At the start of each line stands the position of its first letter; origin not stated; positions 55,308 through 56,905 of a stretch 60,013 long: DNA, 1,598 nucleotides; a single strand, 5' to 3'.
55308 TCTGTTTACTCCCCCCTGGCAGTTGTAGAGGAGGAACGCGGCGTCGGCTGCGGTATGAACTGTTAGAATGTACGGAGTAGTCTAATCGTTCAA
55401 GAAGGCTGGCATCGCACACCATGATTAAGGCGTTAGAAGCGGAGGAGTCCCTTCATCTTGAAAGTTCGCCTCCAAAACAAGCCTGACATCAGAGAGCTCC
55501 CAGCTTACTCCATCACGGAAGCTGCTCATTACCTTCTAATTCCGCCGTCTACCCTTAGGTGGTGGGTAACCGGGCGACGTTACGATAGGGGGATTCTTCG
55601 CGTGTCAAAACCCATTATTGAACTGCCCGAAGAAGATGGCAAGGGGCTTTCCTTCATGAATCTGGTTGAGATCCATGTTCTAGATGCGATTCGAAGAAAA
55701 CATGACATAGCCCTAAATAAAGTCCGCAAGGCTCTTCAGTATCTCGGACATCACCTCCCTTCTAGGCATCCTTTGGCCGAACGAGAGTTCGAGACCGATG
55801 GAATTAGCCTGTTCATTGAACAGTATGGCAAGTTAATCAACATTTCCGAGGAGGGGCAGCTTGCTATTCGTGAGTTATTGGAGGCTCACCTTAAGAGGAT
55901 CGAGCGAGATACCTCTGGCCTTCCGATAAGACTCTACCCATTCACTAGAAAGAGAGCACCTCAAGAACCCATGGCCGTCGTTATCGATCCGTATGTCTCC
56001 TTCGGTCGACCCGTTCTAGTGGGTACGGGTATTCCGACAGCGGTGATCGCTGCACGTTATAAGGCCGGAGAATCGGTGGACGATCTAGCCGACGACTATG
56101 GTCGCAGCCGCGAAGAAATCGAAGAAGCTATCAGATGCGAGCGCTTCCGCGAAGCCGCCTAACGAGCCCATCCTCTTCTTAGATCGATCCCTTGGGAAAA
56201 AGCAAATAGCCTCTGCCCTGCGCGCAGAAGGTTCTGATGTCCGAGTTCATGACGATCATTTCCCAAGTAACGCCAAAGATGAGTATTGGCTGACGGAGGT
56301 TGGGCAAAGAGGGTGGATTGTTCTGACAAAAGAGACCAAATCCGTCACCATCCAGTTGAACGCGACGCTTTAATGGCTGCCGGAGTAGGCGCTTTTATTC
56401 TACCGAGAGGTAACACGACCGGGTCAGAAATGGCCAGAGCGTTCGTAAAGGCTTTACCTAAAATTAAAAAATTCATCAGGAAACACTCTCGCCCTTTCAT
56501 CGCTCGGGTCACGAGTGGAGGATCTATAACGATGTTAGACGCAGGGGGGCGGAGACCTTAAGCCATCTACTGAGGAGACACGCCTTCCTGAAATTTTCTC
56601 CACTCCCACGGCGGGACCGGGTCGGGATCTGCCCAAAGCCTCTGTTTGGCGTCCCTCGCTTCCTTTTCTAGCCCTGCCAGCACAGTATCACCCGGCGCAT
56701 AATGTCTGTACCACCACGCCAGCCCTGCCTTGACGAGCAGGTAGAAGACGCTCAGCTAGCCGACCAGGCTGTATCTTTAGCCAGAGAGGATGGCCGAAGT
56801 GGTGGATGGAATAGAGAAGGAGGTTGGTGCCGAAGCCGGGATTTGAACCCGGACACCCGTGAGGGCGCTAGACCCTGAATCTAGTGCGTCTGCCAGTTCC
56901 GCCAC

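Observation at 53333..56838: A 3.5-kb island remnant is bounded by a 17-bp direct repeat of the tRNA-Leu(CAG) 3' end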

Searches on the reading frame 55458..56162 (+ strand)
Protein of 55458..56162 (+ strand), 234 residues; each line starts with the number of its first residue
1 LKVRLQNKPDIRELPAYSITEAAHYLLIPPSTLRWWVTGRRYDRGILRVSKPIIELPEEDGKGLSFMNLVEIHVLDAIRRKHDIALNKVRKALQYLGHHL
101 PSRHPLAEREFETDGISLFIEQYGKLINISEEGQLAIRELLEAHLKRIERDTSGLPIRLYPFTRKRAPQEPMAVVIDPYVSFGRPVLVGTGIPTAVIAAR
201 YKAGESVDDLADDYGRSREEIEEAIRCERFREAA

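Call 6: search_protein_families(library=pfam, proteins=[window:55458-56162:+], max_evalue=0.01)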
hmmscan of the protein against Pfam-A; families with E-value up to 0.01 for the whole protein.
window:55458-56162:+ (234 aa): 2 families
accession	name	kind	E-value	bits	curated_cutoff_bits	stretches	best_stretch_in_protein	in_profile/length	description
PF04255.20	DUF433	-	3.7e-12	46.3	23.6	1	174-225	1-53/56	Protein of unknown function (DUF433)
PF21321.3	HTH_66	-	1.2e-06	29.3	24.3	1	15-93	1-83/83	Putative DNA-binding HTH domain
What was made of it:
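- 55458..56162 (+): Intact antitoxin-type gene, HTH_66 + DUF433 (VapB45-like). Pfam (call 6).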

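Call 34: find_homologous_proteins(query=window:55458-56162:+, max_evalue=1e-10)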
Query window:55458-56162:+ (234 aa): 4319 proteins with E <= 1e-10 among 5536 candidates; the best 120 are listed.
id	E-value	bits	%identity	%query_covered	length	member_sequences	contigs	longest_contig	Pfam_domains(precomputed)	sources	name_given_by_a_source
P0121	6.7e-151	518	100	100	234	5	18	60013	PF21321.4,PF04255.21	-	-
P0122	4.5e-100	352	73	96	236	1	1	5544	PF21321.4,PF04255.21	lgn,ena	-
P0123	6.7e-100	351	71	99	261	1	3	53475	PF21321.4,PF04255.21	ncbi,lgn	-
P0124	2.9e-99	349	69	100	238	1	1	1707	PF21321.4,PF04255.21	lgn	-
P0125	2.5e-98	346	72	96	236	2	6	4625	PF21321.4,PF04255.21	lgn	-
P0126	3.7e-98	345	71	96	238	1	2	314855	PF21321.4,PF04255.21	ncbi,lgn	-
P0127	4.8e-98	345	70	96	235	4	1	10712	PF21321.4,PF04255.21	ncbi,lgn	-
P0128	5.0e-98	345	71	96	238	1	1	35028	PF21321.4,PF04255.21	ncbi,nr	ncbi:MAG: DUF433 domain-containing protein [Candidatus Rokubacteria bacterium]|nr:DUF433 domain-cont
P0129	9.9e-98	344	71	96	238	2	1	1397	PF21321.4,PF04255.21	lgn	-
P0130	1.2e-97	344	68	98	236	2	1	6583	PF21321.4,PF04255.21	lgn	-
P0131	1.2e-97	344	71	96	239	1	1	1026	PF21321.4,PF04255.21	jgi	jgi:uncharacterized protein (DUF433 family)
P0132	2.2e-97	343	70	96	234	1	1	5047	PF21321.4,PF04255.21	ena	-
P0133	2.2e-97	343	71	94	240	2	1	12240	PF21321.4,PF04255.21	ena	-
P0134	3.4e-97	342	69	99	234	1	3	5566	PF21321.4,PF04255.21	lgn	-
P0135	3.8e-97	342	70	96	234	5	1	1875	PF21321.4,PF04255.21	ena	-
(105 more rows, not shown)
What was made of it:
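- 55458..56162 (+): One Nitrospira homologue at 68% is named 'putative antitoxin VapB45' by NCBI (call 34).
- Closest known: VapBC45-type. Same: A 68%-identical Nitrospira homologue is named VapB45 by NCBI (call 34).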

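Call 53: search_protein_families(library=ncbifam, proteins=[window:55458-56162:+], max_evalue=0.01)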
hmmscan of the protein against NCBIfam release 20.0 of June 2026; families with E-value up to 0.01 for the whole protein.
window:55458-56162:+ (234 aa): 0 families

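Call 69: search_protein_families(library=phrogs, proteins=[window:55458-56162:+], max_evalue=0.001)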
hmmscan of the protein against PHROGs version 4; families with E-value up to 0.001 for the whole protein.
window:55458-56162:+ (234 aa): 0 families

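Call 70: search_protein_families(library=padloc, proteins=[window:55458-56162:+], max_evalue=0.001)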
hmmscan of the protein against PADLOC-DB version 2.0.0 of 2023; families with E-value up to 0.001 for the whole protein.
window:55458-56162:+ (234 aa): 0 families

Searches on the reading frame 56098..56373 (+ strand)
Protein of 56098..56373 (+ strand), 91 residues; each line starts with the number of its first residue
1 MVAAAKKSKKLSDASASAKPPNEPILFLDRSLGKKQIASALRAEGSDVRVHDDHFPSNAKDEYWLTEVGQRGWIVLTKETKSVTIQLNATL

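Call 6: search_protein_families(library=pfam, proteins=[window:56098-56373:+], max_evalue=0.01)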
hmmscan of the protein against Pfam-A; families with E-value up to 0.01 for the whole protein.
window:56098-56373:+ (91 aa): 1 family
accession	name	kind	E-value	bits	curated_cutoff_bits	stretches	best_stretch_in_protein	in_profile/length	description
PF18478.7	PIN_10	-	9.8e-13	48.4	26.2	1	24-80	1-60/84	PIN like domain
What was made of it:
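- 56098..56561 (+): PIN_10 toxin pseudogene with a single frameshift near 56335. It is split into ORFs 56098-56373 and 56286-56561. The first ORF matches PIN_10 positions 1-60 of 84 (call 6).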

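Call 53: search_protein_families(library=ncbifam, proteins=[window:56098-56373:+], max_evalue=0.01)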
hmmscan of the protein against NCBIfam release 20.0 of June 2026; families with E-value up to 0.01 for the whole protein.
window:56098-56373:+ (91 aa): 0 families

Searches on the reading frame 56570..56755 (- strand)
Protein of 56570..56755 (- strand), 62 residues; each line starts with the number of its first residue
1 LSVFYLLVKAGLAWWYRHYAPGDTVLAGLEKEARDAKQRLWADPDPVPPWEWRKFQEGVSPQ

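Call 53: search_protein_families(library=ncbifam, proteins=[window:56570-56755:-], max_evalue=0.01)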
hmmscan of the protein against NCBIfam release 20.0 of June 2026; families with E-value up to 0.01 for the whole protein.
seq(62 aa): 0 families

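Call 57: search_protein_families(library=pfam, proteins=[window:56570-56755:-], max_evalue=0.1)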
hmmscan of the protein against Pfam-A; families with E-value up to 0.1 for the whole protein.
seq(62 aa): 1 family
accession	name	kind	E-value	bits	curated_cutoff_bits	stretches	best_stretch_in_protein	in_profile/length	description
PF00565.23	SNase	-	7.4e-05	23.6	21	1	6-43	67-107/107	Staphylococcal nuclease homologue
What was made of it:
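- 56567..56755 (-): 5'-truncated staphylococcal-nuclease-like gene fragment: the C-terminal 62 aa plus the stop codon. Pfam SNase positions 67-107 of 107 only (call 57).
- Closest known: VapBC45-type. Different: The toxin is frameshifted (call 57), so the module is at best an orphan antitoxin.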

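Call 69: search_protein_families(library=phrogs, proteins=[window:56570-56755:-], max_evalue=0.001)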
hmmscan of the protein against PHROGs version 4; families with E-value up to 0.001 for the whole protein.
seq(62 aa): 1 family
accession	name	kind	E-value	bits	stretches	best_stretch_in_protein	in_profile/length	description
phrog_8809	-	unknown function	0.00012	20.1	1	7-61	1195-1250/2317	-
